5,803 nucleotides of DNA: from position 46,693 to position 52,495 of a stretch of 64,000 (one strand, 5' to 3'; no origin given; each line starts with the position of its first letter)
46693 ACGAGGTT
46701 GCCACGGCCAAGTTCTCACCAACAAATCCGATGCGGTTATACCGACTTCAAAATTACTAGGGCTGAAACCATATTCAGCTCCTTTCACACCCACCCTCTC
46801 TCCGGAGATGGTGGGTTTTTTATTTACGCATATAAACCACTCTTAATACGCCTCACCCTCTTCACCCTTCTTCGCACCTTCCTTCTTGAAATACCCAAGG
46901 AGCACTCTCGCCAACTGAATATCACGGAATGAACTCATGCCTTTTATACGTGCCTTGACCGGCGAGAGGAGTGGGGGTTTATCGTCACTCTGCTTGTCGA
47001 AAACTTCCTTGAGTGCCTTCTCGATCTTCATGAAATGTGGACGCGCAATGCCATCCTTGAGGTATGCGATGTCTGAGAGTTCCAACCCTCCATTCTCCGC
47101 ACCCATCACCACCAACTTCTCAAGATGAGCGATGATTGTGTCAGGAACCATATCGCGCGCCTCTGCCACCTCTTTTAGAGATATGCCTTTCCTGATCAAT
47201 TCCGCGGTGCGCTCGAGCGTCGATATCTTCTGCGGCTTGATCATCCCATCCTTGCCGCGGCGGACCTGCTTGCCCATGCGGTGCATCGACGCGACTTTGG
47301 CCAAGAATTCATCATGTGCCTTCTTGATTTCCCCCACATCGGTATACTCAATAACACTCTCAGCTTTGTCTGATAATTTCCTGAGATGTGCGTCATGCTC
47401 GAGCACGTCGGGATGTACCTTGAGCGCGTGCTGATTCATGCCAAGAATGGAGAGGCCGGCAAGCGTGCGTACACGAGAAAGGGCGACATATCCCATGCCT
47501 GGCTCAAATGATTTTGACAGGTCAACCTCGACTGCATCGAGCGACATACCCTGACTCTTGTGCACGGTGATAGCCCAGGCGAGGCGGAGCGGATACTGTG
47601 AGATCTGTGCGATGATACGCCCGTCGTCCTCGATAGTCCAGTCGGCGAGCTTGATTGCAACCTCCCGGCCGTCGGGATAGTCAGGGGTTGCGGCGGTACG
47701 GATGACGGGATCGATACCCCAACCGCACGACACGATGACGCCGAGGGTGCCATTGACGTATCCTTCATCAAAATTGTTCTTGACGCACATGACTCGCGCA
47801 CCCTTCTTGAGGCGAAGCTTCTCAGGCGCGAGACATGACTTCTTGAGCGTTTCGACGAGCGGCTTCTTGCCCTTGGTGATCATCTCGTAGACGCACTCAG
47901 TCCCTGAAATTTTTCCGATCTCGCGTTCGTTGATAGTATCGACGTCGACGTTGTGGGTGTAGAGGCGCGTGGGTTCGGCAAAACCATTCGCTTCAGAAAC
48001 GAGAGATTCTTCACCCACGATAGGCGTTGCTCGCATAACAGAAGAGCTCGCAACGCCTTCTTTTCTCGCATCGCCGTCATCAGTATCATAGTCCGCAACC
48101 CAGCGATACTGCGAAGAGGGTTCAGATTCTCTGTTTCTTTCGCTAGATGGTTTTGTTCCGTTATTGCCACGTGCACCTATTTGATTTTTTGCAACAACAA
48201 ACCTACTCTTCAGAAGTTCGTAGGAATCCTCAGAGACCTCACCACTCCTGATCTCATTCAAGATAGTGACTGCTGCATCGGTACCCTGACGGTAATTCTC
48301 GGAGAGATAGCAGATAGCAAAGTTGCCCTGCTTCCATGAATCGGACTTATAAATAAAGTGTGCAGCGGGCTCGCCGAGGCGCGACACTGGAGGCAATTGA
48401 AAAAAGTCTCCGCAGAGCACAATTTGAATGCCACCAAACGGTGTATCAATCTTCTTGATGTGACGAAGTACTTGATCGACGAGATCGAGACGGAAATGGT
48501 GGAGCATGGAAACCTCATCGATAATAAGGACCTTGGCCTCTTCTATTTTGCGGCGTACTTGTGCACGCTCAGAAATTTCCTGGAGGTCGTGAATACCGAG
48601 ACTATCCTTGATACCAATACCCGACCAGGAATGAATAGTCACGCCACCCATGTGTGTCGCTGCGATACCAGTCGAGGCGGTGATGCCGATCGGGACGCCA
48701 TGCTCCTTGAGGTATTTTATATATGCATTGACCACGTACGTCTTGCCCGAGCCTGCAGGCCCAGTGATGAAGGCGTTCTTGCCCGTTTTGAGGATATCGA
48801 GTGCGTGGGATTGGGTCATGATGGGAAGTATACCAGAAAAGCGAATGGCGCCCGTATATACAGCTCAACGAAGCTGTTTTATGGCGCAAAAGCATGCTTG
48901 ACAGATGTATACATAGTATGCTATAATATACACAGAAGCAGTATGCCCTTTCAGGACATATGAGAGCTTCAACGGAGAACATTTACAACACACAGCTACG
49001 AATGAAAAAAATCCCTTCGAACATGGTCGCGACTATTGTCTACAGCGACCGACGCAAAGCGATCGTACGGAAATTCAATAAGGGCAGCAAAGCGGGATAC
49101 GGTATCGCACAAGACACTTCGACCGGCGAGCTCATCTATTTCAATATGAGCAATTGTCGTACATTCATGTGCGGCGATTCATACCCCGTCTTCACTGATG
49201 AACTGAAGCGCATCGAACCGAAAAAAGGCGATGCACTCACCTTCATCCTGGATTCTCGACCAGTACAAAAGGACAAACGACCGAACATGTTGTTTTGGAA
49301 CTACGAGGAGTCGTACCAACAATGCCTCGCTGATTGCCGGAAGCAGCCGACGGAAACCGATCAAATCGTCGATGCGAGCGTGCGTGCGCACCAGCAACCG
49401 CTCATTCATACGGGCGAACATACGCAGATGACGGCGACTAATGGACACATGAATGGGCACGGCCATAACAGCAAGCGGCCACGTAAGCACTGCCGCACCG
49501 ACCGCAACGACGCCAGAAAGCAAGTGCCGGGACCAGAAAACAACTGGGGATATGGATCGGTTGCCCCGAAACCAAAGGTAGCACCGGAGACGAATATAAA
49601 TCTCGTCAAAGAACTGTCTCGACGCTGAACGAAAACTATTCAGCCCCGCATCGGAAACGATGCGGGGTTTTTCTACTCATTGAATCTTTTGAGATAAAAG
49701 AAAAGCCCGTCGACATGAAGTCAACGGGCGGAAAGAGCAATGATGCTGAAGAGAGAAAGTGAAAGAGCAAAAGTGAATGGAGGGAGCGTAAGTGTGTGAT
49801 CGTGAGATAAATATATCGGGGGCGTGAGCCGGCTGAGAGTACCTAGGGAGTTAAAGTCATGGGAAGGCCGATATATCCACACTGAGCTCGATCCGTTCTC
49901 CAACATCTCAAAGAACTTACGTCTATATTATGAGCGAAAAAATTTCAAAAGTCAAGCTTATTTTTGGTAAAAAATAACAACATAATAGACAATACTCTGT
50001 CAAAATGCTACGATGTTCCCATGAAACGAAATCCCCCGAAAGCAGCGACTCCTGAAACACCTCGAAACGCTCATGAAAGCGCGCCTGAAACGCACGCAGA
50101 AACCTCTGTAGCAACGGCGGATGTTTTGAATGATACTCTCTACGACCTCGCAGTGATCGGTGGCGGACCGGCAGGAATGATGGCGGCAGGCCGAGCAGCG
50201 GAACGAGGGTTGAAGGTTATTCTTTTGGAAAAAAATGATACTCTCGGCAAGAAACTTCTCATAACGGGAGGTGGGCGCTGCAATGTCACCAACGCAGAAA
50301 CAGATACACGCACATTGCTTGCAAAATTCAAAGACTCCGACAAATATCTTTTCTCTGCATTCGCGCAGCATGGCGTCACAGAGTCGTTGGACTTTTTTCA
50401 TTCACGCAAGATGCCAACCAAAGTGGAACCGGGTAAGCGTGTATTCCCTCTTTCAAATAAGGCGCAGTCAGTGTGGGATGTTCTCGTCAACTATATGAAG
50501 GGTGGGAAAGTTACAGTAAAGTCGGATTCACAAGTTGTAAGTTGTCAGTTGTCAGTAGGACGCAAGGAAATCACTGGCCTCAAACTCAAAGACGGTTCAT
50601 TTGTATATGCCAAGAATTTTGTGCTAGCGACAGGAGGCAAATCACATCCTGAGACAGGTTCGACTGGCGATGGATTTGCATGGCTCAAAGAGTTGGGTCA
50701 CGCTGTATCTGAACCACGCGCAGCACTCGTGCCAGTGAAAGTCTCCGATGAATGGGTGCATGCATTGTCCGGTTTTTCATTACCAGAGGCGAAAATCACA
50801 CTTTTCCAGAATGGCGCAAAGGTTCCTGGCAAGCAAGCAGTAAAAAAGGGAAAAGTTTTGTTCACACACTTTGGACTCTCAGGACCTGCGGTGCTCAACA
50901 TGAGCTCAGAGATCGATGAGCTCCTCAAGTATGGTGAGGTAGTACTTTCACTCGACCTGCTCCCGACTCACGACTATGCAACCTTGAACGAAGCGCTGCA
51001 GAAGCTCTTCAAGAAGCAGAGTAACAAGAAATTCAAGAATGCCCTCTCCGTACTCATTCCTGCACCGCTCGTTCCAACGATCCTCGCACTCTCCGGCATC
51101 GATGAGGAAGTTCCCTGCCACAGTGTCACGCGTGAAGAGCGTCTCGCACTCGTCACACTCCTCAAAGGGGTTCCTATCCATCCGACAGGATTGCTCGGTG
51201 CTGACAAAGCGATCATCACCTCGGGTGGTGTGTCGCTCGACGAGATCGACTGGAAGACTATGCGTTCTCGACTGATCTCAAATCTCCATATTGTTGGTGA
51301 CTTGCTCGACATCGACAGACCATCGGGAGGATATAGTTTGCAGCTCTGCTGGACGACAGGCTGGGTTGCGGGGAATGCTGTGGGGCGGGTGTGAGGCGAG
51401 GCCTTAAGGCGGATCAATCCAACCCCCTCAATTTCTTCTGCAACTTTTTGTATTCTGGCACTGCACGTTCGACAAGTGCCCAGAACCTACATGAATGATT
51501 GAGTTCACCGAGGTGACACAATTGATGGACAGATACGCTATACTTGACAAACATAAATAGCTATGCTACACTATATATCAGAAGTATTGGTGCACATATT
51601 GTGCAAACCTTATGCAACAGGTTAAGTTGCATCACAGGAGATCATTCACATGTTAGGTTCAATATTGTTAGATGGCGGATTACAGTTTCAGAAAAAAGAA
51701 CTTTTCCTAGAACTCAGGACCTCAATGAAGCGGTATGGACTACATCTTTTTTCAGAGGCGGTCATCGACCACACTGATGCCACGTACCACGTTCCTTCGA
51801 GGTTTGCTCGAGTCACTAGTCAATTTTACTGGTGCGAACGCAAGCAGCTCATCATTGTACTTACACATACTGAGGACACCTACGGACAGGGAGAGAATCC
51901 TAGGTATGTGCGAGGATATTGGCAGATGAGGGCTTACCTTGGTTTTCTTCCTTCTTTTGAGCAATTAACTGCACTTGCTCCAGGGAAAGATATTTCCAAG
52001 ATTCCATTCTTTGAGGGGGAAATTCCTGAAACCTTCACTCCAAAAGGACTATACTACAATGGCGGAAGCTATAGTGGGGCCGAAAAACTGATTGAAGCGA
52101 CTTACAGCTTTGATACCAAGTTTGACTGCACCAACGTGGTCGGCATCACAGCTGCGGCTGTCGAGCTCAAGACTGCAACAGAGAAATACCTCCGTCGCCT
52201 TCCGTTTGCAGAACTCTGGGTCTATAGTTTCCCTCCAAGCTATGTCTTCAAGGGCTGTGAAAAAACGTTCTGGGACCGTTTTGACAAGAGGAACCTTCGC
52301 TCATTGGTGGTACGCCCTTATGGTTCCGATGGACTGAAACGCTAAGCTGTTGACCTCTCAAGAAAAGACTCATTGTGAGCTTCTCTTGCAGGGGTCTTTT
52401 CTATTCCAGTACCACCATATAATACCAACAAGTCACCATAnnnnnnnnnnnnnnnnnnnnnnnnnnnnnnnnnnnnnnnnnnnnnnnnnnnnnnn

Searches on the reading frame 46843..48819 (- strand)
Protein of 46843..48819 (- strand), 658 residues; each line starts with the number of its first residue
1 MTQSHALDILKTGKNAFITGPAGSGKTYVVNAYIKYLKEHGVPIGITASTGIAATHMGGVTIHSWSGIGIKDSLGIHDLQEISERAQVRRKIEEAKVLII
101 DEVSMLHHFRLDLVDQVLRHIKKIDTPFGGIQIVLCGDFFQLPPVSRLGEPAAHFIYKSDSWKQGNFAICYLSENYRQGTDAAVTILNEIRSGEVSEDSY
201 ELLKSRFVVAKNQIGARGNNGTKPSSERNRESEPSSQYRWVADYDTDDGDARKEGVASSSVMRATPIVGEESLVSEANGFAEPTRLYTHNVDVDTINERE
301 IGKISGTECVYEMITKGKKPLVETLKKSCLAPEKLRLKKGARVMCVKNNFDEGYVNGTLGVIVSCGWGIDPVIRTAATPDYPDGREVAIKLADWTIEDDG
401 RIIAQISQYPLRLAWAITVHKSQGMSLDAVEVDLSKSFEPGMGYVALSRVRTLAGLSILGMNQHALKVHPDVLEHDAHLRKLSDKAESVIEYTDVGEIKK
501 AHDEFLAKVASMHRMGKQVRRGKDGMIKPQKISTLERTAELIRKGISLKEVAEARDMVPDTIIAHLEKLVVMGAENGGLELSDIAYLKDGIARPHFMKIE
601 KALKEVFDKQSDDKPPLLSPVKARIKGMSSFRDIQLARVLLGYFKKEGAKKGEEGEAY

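Call 45: search_protein_families(library=pfam, proteins=[window:46843-48819:-], max_evalue=0.001)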
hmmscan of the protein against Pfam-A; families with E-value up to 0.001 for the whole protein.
window:46843-48819:- (658 aa): 11 families
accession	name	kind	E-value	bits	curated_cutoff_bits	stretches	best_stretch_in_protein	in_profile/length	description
PF05970.20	PIF1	-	5e-39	134.6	25.9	1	11-181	20-192/223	PIF1-like helicase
PF13604.12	AAA_30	-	2.8e-17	63.5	27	1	3-198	6-176/191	AAA domain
PF13245.12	AAA_19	-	2.9e-16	60.3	25.1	1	4-146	2-133/134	AAA domain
PF21530.3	Pif1_2B_dom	-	9.2e-10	38.5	23.9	1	321-363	2-45/47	DNA helicase Pif1, 2B domain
PF14493.12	HTH_40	-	2.6e-09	37.7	27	1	534-638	1-89/89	Helix-turn-helix domain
PF13401.12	AAA_22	-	4.7e-07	30.6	27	1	12-137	4-122/130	AAA domain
PF02689.20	Herpes_Helicase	-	1.9e-06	26.7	27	1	395-454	711-772/808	Helicase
PF03266.21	NTPase_1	-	6.1e-05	23.4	23.9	0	16-45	2-31/168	NTPase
PF13191.12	AAA_16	-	0.00038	21.4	32.6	1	11-41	20-52/167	AAA ATPase domain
PF13538.12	UvrD_C_2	-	0.0004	20.6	27.4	1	413-454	1-49/52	UvrD-like helicase C-terminal domain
PF00270.35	DEAD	-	0.00083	19.6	26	0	3-30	4-31/167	DEAD/DEAH box helicase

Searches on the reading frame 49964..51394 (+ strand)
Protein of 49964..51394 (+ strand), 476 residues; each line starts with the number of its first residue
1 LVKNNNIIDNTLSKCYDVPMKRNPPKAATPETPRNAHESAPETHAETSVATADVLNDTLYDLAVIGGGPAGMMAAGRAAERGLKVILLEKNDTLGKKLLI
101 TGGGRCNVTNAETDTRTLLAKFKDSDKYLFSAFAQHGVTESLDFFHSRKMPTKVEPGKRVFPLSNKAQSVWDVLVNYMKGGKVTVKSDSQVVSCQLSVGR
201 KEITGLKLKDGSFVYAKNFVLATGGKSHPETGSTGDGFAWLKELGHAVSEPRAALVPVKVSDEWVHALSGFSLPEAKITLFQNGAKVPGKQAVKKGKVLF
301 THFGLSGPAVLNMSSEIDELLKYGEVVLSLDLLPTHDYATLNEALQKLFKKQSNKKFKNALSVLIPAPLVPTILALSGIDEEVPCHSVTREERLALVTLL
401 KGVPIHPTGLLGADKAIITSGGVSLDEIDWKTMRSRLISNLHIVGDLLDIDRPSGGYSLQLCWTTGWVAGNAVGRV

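Call 3: search_protein_families(library=pfam, proteins=[window:49964-51394:+], max_evalue=0.01)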
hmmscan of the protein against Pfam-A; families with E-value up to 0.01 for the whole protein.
window:49964-51394:+ (476 aa): 13 families
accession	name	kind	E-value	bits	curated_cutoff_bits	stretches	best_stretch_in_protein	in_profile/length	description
PF03486.20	HI0933_like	-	5e-73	246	50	1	61-471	2-243/244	HI0933-like protein Rossmann domain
PF22780.1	HI0933_like_1st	-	1.7e-35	122.7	27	1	252-418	1-165/165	HI0933-like protein barrel and H2TH domain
PF12831.13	FAD_oxidored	-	9.1e-11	42.1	27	1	61-224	1-145/416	FAD dependent oxidoreductase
PF00890.30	FAD_binding_2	-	3e-10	40.3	20.4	1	61-114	1-58/414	FAD binding domain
PF07992.20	Pyr_redox_2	-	7.9e-09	35.8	26.1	1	60-228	1-112/291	Pyridine nucleotide-disulphide oxidoreductase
PF01134.28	GIDA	-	3.5e-07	30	22.1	1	61-95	1-36/391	Glucose inhibited division protein A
PF01266.30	DAO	-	9.5e-07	29.1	27.9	1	61-95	1-35/353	FAD dependent oxidoreductase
PF13450.12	NAD_binding_8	-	4e-06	27.5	21.9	1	64-95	1-32/68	NAD(P)-binding Rossmann-like domain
PF01494.25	FAD_binding_3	-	0.00019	21.2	22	1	61-93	3-35/349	FAD binding domain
PF01946.23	Thi4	-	0.00026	20.7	26.2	1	47-97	5-56/235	Thi4 family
PF00070.33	Pyr_redox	-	0.001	20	22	1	62-96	2-36/82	Pyridine nucleotide-disulphide oxidoreductase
PF13738.12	Pyr_redox_3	-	0.0016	18.2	30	1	64-93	2-31/305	Pyridine nucleotide-disulphide oxidoreductase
PF05834.18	Lycopene_cycl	-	0.0016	18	23.4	1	61-93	1-35/380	Lycopene cyclase protein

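Call 5: search_protein_families(library=ncbifam, proteins=[window:49964-51394:+], max_evalue=0.01)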
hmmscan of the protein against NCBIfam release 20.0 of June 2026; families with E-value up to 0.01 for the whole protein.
window:49964-51394:+ (476 aa): 89 families (the best 25 are shown)
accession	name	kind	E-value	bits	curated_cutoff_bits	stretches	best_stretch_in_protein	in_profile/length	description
TIGR00275.1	TIGR00275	subfamily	2.8e-119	398.5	183.8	1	63-470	2-400/401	aminoacetone oxidase family FAD-binding enzyme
TIGR03862.1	flavo_PP4765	subfamily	1.9e-30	106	242.65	1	82-473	1-371/376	TIGR03862 family flavoprotein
TIGR03997.1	mycofact_OYE_2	equivalog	7.8e-09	34.5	793.15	1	61-100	381-420/645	mycofactocin system FadH/OYE family oxidoreductase 2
NF053676.1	4oxCHCAChcC1Cy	equivalog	4.9e-08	31.8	1000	1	60-134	2-76/528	4-oxocyclohexanecarboxylate 2-dehydrogenase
TIGR02032.1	GG-red-SF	subfamily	8.3e-08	32.3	158.8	1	60-97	1-38/297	geranylgeranyl reductase family protein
NF005882.1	PRK07843.1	equivalog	2.3e-07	29.6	788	1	60-136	2-78/547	3-oxosteroid 1-dehydrogenase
TIGR01372.1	soxA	subfamily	2.6e-07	28.9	1164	1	51-102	161-211/996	sarcosine oxidase subunit alpha family protein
TIGR01350.1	lipoamide_DH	equivalog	3.3e-07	29.4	408.8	1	60-97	2-38/461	dihydrolipoyl dehydrogenase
NF004991.0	PRK06370.1-3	subfamily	7.6e-07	28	620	1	58-101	34-76/509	FAD-containing oxidoreductase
NF009477.0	PRK12843.1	equivalog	1.9e-06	26.6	758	1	53-102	10-59/578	FAD-dependent oxidoreductase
NF004789.0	PRK06134.1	subfamily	2e-06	26.7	747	1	53-103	6-56/581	FAD-dependent oxidoreductase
TIGR01813.1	flavo_cyto_c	subfamily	2.7e-06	26.4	285.45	1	62-129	2-66/444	flavocytochrome c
NF045599.1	bili_reduct_long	exception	2.7e-06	25.9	750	1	61-100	383-422/641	bilirubin reductase, long form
NF009906.0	PRK13369.1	equivalog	2.9e-06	26.1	352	1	57-92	4-39/502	glycerol-3-phosphate dehydrogenase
NF053717.1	VnlPnlRedVprA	equivalog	6.5e-06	25.2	600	1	57-95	4-42/481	vinyl phenol reductase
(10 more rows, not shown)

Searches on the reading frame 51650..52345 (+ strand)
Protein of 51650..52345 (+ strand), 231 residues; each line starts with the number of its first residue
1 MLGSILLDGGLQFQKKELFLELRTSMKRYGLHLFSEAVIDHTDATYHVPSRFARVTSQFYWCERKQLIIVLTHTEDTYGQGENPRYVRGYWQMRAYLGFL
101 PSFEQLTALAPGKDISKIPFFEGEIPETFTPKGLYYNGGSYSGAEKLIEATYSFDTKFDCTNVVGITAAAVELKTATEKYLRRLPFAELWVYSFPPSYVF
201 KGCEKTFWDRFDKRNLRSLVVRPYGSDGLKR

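Call 3: search_protein_families(library=pfam, proteins=[window:51650-52345:+], max_evalue=0.01)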
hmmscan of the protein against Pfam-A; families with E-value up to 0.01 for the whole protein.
window:51650-52345:+ (231 aa): 0 families

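Call 4: search_protein_families(library=padloc, proteins=[window:51650-52345:+], max_evalue=0.1)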
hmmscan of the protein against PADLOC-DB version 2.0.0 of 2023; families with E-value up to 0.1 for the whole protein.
window:51650-52345:+ (231 aa): 0 families

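Call 5: search_protein_families(library=ncbifam, proteins=[window:51650-52345:+], max_evalue=0.01)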
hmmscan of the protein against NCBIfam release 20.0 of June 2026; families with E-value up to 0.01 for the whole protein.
window:51650-52345:+ (231 aa): 0 families

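Call 34: find_homologous_proteins(query=window:51650-52345:+, max_evalue=0.001)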
Query window:51650-52345:+ (231 aa): 7 proteins with E <= 0.001 among 451 candidates.
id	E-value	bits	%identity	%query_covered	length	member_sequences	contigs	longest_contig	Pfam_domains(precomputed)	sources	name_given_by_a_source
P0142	8.4e-156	535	100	100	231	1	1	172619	-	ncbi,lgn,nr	ncbi:MAG: hypothetical protein KBC33_00355 [Candidatus Pacebacteria bacterium]|nr:hypothetical prote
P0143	3.6e-98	346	65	97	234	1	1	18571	-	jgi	jgi:hypothetical protein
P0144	2.6e-69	251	51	97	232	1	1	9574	-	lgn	-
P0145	1.1e-66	243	54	90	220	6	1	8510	-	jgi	jgi:hypothetical protein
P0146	9.1e-63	230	50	96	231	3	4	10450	-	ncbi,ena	-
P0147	1.1e-60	223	44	97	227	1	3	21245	-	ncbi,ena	-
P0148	6.1e-57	211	45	96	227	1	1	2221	-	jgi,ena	-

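Call 35: search_protein_families(library=phrogs, proteins=[window:51650-52345:+], max_evalue=0.01)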
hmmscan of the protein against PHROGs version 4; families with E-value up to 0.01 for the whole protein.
window:51650-52345:+ (231 aa): 0 families

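Call 36: search_solved_structures(query=window:51650-52345:+, max_evalue=1)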
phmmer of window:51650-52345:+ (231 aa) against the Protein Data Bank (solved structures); distinct sequences matched with E-value up to 1: 1.
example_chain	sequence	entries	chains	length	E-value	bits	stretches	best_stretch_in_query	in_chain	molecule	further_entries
9l08_A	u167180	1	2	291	0.38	13.5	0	101-128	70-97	Covalently Connected Cytochrome c555 trimer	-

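Call 37: find_encoding_contigs(protein=P0143, flank=5000, max_places=2)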
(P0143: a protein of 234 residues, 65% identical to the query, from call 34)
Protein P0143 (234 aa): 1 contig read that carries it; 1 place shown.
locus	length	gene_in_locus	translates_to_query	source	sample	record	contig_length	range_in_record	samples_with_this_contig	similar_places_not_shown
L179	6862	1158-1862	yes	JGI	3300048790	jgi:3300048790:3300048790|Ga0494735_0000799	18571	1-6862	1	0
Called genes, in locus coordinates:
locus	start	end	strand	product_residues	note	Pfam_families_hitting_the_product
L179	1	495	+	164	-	?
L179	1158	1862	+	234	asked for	-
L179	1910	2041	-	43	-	-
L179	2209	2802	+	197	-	-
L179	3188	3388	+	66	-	-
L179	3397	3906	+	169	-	PF08327:AHSA1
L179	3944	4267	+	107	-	PF01906:YbjQ_1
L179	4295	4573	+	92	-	PF21785:Bflower_2 (faint)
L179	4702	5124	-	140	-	PF03946:Ribosomal_L11_N, PF00298:Ribosomal_L11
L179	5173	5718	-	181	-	PF02357:NusG, PF00467:KOW (weak)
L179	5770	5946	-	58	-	PF00584:SecE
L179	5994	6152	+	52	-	-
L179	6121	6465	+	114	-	PF10543:ORF6N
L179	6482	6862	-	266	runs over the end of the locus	PF04402:SIMPL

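Call 38: find_encoding_contigs(protein=P0147, flank=5000, max_places=2)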
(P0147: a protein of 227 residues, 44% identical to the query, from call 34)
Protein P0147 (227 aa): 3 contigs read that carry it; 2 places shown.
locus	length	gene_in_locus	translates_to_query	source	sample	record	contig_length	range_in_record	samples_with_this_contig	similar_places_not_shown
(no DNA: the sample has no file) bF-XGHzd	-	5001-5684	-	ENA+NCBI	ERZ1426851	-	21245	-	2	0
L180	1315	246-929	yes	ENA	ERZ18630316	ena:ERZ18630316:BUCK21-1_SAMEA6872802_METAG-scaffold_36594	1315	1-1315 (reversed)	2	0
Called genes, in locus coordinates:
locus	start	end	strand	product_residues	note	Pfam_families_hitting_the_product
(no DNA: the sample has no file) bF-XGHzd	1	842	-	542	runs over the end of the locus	-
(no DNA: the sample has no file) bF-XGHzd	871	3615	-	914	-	-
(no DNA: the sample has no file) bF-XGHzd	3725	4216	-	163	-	-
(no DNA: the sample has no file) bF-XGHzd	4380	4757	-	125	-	-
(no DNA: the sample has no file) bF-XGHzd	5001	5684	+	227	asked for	-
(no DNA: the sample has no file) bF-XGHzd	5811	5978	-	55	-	PF18919:DUF5670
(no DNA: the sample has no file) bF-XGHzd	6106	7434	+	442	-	-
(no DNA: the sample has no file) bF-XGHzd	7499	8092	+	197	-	-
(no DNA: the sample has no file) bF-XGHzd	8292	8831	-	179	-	-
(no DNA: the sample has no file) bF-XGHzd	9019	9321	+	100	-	-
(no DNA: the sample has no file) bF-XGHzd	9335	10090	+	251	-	PF01522:Polysacc_deac_1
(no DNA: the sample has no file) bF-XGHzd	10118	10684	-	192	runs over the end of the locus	PF03703:bPH_2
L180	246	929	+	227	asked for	-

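Call 69: predict_structure(alignment_id=A2)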
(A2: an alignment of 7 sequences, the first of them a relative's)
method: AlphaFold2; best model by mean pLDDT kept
length: 231 residues; sequences in the alignment: 7
mean_pLDDT: 72.2   pTM: 0.77
mean pLDDT of the five models: 72.2, 66.4, 64.6, 63.9, 62.2
residues with pLDDT >= 90: 24; 70-90: 121; 50-70: 61; < 50: 25
segments of 3 or more residues with pLDDT < 50: 1-4, 6-8, 123-132, 155-159
pLDDT, mean of each block of 10 residues (from residue 1): 46 75 93 90 64 85 89 80 74 79 71 73 41 53 61 53 81 83 80 64 77 82 67 42
secondary structure, 60 per line:
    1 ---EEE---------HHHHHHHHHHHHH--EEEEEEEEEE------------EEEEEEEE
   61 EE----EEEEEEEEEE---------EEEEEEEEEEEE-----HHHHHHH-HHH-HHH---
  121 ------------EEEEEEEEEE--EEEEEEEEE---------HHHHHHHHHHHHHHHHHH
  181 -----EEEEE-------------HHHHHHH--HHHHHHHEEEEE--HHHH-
elements in order: E4-6 H16-28 E31-40 E53-62 E67-76 E86-97 H103-109 E133-142 E145-153 H163-180 E186-190 H204-210 H213-219 E220-224 H227-230

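Call 73: fold_search(model_id=the predicted structure, library=pdb)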
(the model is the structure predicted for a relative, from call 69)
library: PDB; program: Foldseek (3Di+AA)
matches with E <= 10: 897; with E <= 0.001: 0
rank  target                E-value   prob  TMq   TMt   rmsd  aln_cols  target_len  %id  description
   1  6zye_A                1.3e-01  0.12  0.22  0.23  16.3       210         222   10  YnaI in an open-like conformation (released 2020-11-25)
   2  6l27                  1.3e-01  0.05  0.13  0.14  16.4       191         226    7  X-ray crystal structure of the mutant green fluorescent protein (released 2020-04-01)
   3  8rzz_E                1.8e-01  0.03  0.12  0.12  19.4       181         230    5  Crystal structure of Renilla luciferase RLuc8-GFP BRET complex at pH 9.0 (space group P32) (released 2025-09-03)
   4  8rzz_B                2.4e-01  0.03  0.12  0.12  18.9       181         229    5  Crystal structure of Renilla luciferase RLuc8-GFP BRET complex at pH 9.0 (space group P32) (released 2025-09-03)
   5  6vxn_A                2.6e-01  0.07  0.18  0.17  16.8       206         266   11  Cryo-EM structure of Arabidopsis thaliana MSL1 A320V (released 2020-08-05)
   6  4b30_A                2.6e-01  0.04  0.14  0.14  17.2       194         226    5  Structure of the mutant V44A of the fluorescent protein KillerRed (released 2013-01-16)
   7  5jlp                  2.7e-01  0.09  0.19  0.12  16.6       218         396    8  Crystal structure of Mycobacterium avium SerB2 in complex with serine at ACT domain (released 2017-05-03)
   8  9e68_A                3.1e-01  0.10  0.23  0.25  17.5       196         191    9  Cryo-EM structure of MscS/YnaI chimera in DOPC nanodiscs (released 2025-08-27)
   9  6zyd_A                3.1e-01  0.06  0.20  0.16  16.7       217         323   10  YnaI (released 2020-11-25)
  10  4b30_B                3.1e-01  0.04  0.14  0.14  17.4       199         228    5  Structure of the mutant V44A of the fluorescent protein KillerRed (released 2013-01-16)
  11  8s0g_I                3.1e-01  0.03  0.13  0.13  19.2       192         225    5  Crystal structure of Renilla reniformis luciferase-GFP BRET complex (released 2025-09-03)
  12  8s0g_F                3.5e-01  0.03  0.13  0.13  20.1       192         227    5  Crystal structure of Renilla reniformis luciferase-GFP BRET complex (released 2025-09-03)
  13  8isy_B                3.7e-01  0.03  0.10  0.06  20.8       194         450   10  Cryo-EM structure of free-state Crt-SPARTA (released 2023-10-18)
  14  5yfg_MODEL_1_A        3.9e-01  0.08  0.16  0.19  19.6       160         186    9  SOLUTION STRUCTURE OF HUMAN MOG1 (released 2017-11-01)
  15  5y4o_A                4.1e-01  0.08  0.21  0.22  16.3       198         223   10  Cryo-EM structure of MscS channel, YnaI (released 2019-03-20)
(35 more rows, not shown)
